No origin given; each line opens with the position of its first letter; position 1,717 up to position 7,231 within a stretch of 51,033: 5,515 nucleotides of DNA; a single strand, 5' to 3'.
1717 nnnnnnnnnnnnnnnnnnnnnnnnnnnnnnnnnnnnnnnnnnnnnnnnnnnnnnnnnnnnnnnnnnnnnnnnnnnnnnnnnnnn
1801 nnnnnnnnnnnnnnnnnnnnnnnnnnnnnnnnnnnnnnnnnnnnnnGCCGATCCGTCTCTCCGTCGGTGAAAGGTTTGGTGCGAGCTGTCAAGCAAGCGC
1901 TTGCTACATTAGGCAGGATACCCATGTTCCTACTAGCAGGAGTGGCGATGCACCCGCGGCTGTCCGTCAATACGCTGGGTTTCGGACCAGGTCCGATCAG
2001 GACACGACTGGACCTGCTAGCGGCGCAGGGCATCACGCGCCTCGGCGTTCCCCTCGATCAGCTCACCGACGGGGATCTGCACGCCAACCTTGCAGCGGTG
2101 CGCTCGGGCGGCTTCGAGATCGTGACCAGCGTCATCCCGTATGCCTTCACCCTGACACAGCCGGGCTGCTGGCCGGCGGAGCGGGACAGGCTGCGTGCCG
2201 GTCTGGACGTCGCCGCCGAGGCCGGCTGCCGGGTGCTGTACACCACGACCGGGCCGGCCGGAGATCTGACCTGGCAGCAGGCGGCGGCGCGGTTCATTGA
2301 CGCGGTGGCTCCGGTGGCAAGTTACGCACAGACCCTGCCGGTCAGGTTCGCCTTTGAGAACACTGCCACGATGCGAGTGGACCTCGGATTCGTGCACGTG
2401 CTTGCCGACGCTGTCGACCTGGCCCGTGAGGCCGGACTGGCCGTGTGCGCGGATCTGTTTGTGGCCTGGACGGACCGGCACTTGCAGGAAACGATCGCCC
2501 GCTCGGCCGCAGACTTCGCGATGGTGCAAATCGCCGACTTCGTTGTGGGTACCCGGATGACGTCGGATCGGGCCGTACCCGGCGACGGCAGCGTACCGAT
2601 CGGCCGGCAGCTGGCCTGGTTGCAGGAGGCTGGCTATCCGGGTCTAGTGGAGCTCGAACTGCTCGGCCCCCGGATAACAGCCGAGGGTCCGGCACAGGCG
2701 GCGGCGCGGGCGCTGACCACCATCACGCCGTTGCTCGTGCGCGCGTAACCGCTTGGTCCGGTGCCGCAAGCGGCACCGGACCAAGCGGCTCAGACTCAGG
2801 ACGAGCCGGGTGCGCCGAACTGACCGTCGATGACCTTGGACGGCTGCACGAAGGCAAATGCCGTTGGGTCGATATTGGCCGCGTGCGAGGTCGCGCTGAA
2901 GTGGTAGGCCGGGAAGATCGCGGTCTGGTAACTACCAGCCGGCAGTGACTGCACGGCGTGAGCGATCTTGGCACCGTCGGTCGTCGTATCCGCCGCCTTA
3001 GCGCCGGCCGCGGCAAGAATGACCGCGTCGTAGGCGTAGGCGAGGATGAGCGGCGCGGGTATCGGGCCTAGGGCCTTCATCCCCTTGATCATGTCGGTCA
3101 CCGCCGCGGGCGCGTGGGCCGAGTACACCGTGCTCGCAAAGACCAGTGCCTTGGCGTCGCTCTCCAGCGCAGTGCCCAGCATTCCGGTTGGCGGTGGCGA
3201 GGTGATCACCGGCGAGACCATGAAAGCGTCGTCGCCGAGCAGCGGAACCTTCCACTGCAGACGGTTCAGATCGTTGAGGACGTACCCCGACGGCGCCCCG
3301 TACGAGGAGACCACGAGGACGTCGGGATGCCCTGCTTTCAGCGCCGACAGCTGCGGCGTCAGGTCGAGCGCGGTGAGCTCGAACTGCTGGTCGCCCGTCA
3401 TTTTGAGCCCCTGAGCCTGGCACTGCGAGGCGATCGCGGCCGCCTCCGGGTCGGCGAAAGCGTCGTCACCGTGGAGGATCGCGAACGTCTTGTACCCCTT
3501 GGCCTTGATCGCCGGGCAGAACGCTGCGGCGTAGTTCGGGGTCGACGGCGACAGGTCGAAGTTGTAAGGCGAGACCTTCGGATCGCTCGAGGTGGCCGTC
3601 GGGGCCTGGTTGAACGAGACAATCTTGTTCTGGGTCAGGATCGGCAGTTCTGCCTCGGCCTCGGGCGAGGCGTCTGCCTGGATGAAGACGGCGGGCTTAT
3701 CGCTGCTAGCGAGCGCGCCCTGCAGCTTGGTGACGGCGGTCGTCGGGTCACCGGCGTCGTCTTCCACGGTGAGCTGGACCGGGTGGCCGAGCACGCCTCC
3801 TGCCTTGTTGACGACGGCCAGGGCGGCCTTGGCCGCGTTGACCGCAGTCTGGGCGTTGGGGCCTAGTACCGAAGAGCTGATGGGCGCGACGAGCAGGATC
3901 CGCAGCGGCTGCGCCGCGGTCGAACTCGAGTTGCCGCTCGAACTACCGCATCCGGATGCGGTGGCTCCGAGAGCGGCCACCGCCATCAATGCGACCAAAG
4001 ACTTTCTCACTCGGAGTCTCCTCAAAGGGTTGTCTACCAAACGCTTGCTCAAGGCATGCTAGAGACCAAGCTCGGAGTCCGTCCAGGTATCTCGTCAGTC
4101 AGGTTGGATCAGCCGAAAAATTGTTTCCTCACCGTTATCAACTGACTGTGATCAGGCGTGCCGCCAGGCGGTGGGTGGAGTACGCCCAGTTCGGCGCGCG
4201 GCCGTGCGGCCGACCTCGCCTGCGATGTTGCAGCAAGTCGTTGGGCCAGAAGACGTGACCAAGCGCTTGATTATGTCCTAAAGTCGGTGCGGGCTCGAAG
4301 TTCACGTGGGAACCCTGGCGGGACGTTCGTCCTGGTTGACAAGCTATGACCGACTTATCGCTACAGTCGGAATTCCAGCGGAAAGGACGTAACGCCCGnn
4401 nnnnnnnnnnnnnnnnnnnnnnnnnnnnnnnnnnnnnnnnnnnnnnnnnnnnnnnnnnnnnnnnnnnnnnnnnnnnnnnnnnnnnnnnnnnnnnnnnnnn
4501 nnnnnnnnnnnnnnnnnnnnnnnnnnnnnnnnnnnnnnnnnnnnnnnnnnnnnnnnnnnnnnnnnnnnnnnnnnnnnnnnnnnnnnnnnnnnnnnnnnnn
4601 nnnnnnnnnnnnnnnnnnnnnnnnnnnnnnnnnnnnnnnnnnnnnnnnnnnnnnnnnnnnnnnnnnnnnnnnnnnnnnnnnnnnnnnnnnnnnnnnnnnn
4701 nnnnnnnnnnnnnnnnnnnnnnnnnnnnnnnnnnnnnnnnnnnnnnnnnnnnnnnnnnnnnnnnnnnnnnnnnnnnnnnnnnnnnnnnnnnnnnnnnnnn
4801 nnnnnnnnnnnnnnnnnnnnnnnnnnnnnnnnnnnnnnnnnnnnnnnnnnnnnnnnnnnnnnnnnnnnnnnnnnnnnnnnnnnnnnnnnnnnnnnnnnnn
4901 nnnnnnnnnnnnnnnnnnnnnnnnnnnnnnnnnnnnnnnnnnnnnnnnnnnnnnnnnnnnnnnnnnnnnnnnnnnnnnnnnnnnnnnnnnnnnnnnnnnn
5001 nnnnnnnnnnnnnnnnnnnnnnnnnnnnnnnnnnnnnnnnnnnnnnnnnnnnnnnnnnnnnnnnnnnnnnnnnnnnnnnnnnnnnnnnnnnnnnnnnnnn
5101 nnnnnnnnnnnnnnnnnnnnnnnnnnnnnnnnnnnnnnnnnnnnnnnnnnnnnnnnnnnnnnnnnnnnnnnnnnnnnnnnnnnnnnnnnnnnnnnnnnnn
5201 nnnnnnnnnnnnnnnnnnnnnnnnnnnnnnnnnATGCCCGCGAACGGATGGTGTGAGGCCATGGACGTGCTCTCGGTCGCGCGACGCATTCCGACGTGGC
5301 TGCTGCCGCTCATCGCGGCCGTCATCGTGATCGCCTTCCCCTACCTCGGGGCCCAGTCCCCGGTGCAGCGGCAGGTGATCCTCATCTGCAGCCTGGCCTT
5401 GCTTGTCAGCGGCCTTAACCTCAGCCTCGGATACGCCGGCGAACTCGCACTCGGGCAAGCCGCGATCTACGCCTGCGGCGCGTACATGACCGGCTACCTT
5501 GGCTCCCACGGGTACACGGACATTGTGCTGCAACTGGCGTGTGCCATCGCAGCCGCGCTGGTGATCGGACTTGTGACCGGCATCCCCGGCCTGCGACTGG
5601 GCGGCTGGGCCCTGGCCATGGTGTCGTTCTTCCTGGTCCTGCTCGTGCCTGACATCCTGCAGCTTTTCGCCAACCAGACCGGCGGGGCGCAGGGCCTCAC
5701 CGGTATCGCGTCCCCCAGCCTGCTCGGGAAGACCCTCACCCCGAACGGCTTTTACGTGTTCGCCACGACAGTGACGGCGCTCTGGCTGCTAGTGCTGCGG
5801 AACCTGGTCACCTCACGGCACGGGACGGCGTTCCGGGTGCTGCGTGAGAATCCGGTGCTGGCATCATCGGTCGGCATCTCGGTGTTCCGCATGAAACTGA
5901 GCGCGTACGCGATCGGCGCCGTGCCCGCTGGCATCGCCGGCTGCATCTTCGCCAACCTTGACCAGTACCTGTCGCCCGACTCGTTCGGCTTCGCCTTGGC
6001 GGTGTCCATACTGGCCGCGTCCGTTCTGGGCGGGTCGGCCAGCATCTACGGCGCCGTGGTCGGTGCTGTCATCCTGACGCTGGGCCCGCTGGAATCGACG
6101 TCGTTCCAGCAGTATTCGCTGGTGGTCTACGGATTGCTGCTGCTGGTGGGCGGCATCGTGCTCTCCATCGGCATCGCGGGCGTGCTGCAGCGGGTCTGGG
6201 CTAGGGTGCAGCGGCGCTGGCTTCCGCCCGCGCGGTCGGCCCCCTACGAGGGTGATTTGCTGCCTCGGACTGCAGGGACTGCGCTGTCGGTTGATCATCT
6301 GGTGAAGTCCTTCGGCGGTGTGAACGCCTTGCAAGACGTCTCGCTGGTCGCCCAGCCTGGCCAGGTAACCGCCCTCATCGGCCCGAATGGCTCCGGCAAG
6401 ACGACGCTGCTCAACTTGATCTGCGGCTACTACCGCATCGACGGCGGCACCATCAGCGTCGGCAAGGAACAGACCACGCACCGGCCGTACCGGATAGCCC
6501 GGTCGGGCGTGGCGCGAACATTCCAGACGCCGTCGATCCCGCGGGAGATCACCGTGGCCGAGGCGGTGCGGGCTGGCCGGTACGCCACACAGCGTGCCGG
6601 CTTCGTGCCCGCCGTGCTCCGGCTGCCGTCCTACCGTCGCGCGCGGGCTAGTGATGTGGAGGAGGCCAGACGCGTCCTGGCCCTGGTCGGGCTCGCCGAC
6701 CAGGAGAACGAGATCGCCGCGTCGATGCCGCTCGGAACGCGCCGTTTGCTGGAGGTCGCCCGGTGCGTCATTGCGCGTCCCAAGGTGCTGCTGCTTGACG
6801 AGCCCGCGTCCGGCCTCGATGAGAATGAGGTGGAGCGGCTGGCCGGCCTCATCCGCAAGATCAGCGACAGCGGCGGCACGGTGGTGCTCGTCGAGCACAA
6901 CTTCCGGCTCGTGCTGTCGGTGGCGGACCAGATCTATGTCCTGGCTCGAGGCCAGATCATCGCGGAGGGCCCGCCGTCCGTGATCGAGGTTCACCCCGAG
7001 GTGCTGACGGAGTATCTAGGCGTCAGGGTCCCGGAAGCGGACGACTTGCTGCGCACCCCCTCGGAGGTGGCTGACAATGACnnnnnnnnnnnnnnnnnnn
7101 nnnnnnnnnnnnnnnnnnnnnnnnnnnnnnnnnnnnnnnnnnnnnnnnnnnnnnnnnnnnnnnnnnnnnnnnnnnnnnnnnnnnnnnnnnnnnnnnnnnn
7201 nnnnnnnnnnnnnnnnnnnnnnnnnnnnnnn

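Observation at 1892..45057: Ten promoter-region copies of a KstR2-type palindrome (core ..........) suggest one large regulon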

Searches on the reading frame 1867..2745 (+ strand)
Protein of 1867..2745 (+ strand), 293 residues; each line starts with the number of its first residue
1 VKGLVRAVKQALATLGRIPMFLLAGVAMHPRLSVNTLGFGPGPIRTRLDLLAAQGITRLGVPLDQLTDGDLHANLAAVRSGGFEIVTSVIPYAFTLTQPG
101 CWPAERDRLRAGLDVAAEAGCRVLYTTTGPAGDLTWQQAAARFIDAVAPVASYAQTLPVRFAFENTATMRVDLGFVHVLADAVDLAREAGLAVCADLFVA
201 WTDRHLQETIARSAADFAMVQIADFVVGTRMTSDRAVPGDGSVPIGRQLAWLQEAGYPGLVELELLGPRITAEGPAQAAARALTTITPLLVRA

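Call 6: search_protein_families(library=pfam, proteins=[window:1867-2745:+])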
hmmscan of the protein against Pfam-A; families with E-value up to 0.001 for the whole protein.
window:1867-2745:+ (293 aa): 1 family
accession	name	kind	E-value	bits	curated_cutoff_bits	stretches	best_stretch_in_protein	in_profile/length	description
PF01261.30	AP_endonuc_2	-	1.7e-19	70.9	31.1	1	66-283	25-246/249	Xylose isomerase-like TIM barrel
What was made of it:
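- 1094..2748 (.): SDR1 (-) and TIM-barrel AP_endonuc_2 gene (+, start about 1948). Call 6.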

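Call 46: search_protein_families(library=ncbifam, proteins=[window:1948-2745:+], max_evalue=1e-10)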
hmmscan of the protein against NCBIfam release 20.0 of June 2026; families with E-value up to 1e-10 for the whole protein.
window:1948-2745:+ (266 aa): 0 families

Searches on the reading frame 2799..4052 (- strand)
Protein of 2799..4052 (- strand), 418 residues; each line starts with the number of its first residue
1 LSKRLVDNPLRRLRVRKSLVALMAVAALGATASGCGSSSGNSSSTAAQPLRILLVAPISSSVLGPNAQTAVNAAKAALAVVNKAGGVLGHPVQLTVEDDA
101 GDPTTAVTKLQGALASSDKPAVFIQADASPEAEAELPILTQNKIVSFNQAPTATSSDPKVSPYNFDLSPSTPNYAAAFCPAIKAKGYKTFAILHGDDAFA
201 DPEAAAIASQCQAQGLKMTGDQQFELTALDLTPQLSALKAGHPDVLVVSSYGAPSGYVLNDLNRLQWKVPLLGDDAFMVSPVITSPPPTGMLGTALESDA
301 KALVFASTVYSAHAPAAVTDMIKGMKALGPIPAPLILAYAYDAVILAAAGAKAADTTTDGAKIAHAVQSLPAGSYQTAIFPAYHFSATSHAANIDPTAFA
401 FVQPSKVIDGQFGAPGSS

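Call 6: search_protein_families(library=pfam, proteins=[window:2799-4052:-])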
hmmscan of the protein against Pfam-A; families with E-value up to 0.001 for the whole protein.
window:2799-4052:- (418 aa): 3 families
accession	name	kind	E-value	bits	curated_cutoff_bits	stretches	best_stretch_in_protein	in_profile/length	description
PF13458.12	Peripla_BP_6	-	5.3e-40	138.6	31.7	1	50-392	2-329/343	Periplasmic binding protein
PF01094.35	ANF_receptor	-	5e-10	39.4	25.4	1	72-358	4-297/353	Receptor family ligand binding region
PF13433.12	Peripla_BP_5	-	7.6e-06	25.7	27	0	66-119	16-68/363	Periplasmic binding protein domain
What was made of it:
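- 2796..4010 (-): Substrate-binding protein of the Liv/HAAT-type ABC importer (CamA-like by analogy). Pfam Peripla_BP_6 (call 6).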

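Call 46: search_protein_families(library=ncbifam, proteins=[window:2799-4010:-], max_evalue=1e-10)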
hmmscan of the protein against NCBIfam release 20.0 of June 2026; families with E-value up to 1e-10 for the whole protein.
window:2799-4010:- (404 aa): 0 families

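Call 59: search_solved_structures(query=window:2799-4010:-, max_evalue=1e-8)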
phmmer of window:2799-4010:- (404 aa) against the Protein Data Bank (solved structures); distinct sequences matched with E-value up to 1e-8: 9.
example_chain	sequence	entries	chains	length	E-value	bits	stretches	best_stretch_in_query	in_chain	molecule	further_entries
4nqr_A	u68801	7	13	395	2.9e-13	53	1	34-269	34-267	Amino acid/amide ABC transporter substrate-binding protein, HAAT family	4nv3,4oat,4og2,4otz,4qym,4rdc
4obb_A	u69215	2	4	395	1.3e-12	50.9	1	34-269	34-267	Amino acid/amide ABC transporter substrate-binding protein, HAAT family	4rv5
3uk0_A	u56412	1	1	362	5.1e-11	45.6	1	43-241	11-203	Extracellular ligand-binding receptor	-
4zpj_A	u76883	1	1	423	3e-10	43.1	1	21-231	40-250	Extracellular ligand-binding receptor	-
3ukj_A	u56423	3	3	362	3.9e-10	42.7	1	44-241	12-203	Extracellular ligand-binding receptor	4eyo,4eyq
3tx6_A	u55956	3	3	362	6.5e-10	42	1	45-243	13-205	Putative branched-chain amino acid transport system substrate-binding protein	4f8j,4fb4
4jb0_A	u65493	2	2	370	7.4e-10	41.8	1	46-243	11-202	branched-chain amino acid transport system substrate-binding protein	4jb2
7ylt_B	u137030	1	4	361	1.8e-09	40.5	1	46-340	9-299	Putative ABC transporter, substrate-binding protein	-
4n0q_A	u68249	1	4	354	4.6e-09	39.2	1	38-355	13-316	Leu/Ile/Val-binding protein homolog 3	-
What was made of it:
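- Tried and rejected: The binding protein against PDB gave only remote HAAT relatives at 1e-13, with no ligand inference (call 59).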

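Call 82: find_homologous_proteins(query=window:2799-4010:-, max_evalue=1e-30)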
Query window:2799-4010:- (404 aa): 66 proteins with E <= 1e-30 among 8000 candidates.
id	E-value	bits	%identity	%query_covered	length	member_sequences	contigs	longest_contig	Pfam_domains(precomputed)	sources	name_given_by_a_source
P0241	4.8e-235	798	94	100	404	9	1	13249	PF01094.35,PF13433.13,PF13458.13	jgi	jgi:branched-chain amino acid transport system substrate-binding protein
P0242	2.2e-224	763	89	100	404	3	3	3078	PF01094.35,PF13458.13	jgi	jgi:branched-chain amino acid transport system substrate-binding protein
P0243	1.6e-171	589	68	100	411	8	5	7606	PF01094.35,PF13433.13,PF13458.13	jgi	jgi:branched-chain amino acid transport system substrate-binding protein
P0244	4.3e-165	567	72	91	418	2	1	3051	PF01094.35,PF13433.13,PF13458.13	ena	-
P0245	1.7e-155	536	68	92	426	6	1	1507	PF01094.35,PF13458.13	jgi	jgi:branched-chain amino acid transport system substrate-binding protein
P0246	6.0e-155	534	70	90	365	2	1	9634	PF01094.35,PF13433.13,PF13458.13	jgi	jgi:branched-chain amino acid transport system substrate-binding protein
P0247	8.4e-153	527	67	92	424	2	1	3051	PF01094.35,PF13458.13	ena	-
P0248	1.1e-148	513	63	100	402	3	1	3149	PF01094.35,PF13433.13,PF13458.13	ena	-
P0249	2.5e-147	509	66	92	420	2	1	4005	PF01094.35,PF13458.13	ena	-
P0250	3.0e-145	502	65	92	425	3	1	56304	PF01094.35,PF13458.13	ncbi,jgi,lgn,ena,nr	ncbi:MAG TPA: ABC transporter substrate-binding protein [Acidimicrobiales bacterium]|nr:ABC transpor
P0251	8.0e-145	501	63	91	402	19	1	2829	PF01094.35,PF13433.13,PF13458.13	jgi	-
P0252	8.8e-143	494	62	96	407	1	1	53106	PF01094.35,PF13433.13,PF13458.13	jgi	jgi:branched-chain amino acid transport system substrate-binding protein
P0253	1.5e-141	490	61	100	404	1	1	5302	PF01094.35,PF13433.13,PF13458.13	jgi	-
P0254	3.5e-140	485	59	100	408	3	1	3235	PF01094.35,PF13433.13,PF13458.13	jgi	-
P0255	9.7e-140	484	60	96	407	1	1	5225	PF01094.35,PF13433.13,PF13458.13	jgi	jgi:branched-chain amino acid transport system substrate-binding protein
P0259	1.2e-131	457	57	95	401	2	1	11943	PF01094.35,PF13458.13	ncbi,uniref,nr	ncbi:ABC transporter substrate-binding protein [Pseudonocardia pini]|uniref:ABC transporter substrat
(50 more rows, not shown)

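Call 83: find_encoding_contigs(protein=P0259, flank=10000, max_places=1)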
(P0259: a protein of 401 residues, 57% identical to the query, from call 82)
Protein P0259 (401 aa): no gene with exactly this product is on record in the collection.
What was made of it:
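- Tried and rejected: Look-up of the Pseudonocardia pini binding protein failed (call 83).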

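Call 84: find_encoding_contigs(protein=P0252, flank=10000, max_places=1)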
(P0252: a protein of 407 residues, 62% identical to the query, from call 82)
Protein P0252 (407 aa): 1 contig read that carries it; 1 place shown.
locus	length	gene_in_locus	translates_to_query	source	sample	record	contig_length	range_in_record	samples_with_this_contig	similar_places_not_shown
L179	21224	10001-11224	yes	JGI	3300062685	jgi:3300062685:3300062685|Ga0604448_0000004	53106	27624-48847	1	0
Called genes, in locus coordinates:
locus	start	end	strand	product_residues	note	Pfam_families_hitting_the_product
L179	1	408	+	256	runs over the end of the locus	PF02775:TPP_enzyme_C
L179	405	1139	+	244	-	PF00392:GntR, PF01325:Fe_dep_repress (faint)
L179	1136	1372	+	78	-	PF12838:Fer4_7, PF12797:Fer4_2 (weak), PF12837:Fer4_6 (weak), PF13237:Fer4_10 (weak), PF00037:Fer4 (weak), PF13459:Fer4_15 (faint), PF14697:Fer4_21 (weak), PF13187:Fer4_9, +2 more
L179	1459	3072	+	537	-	PF00501:AMP-binding, PF13193:AMP-binding_C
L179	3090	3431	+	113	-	PF00392:GntR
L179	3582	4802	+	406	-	PF00108:Thiolase_N, PF02803:Thiolase_C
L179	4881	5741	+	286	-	PF02653:BPD_transp_2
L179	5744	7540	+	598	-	PF02653:BPD_transp_2, PF02463:SMC_N (faint), PF00005:ABC_tran, PF13304:AAA_21 (faint)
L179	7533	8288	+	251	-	PF00005:ABC_tran, PF13304:AAA_21 (faint)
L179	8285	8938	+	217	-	PF00440:TetR_N, PF19352:TetR_C_38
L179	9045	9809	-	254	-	PF00106:adh_short, PF01370:Epimerase (faint), PF13561:adh_short_C2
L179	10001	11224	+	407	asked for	PF13433:Peripla_BP_5 (faint), PF13458:Peripla_BP_6, PF01094:ANF_receptor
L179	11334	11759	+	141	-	PF16113:ECH_2 (faint), PF00378:ECH_1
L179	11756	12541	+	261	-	PF00106:adh_short, PF13561:adh_short_C2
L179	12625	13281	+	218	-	PF00440:TetR_N, PF17932:TetR_C_24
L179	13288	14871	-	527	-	PF00501:AMP-binding, PF13193:AMP-binding_C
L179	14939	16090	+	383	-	PF00108:Thiolase_N, PF22691:Thiolase_C_1 (faint), PF00109:ketoacyl-synt (weak), PF02803:Thiolase_C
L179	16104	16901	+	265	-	PF23441:SDR, PF00106:adh_short, PF01370:Epimerase (faint), PF08659:KR (weak), PF13561:adh_short_C2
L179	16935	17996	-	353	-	PF00478:IMPDH (weak), PF03060:NMO, PF01070:FMN_dh (weak), PF03060:NMO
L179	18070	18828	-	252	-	PF01144:CoA_trans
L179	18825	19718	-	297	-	PF01144:CoA_trans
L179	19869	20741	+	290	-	PF00106:adh_short, PF08659:KR, PF13561:adh_short_C2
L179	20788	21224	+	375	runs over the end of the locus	PF02771:Acyl-CoA_dh_N, PF02770:Acyl-CoA_dh_M, PF00441:Acyl-CoA_dh_1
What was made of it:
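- A TetR_C_38 gene also sits in the box-rich locus L179 (call 84).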

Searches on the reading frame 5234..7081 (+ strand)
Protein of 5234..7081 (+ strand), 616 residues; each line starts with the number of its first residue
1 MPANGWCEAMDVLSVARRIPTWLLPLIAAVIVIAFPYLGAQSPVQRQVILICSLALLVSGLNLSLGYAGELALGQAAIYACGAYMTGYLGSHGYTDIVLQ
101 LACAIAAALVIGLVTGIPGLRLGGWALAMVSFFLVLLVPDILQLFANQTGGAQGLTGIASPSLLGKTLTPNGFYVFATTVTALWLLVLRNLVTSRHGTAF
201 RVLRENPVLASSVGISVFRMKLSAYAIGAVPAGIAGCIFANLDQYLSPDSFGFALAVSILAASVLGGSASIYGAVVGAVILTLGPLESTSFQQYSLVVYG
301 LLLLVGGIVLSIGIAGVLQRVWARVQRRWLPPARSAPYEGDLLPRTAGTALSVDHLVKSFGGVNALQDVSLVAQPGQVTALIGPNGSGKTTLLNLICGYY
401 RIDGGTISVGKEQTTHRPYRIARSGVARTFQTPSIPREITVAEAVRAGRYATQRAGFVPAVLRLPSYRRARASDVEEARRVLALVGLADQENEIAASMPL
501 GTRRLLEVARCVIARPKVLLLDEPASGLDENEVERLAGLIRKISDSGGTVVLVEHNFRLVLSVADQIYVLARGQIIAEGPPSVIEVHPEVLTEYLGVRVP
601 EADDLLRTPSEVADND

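Call 6: search_protein_families(library=pfam, proteins=[window:5234-7081:+])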
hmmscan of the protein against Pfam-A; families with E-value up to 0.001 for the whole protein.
window:5234-7081:+ (616 aa): 7 families
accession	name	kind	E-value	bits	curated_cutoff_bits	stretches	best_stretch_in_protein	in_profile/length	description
PF02653.21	BPD_transp_2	-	3.4e-32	112.1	26.8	1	50-305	8-267/269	Branched-chain amino acid transport system / permease component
PF00005.33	ABC_tran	-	1.9e-27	97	25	1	366-525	1-136/137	ABC transporter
PF13304.12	AAA_21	-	6.5e-11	43.3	27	2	378-396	1-19/304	AAA domain, putative AbiEii toxin, Type IV TA system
PF02463.25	SMC_N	-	1.8e-05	24.7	40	0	376-396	24-44/220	RecF/RecN/SMC N terminal domain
PF13476.12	AAA_23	-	0.00018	22.7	27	1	375-397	18-40/201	AAA domain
PF13191.12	AAA_16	-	0.00024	22.1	32.6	1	377-545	25-161/167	AAA ATPase domain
PF13604.12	AAA_30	-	0.00093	19.4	27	0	371-408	13-50/191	AAA domain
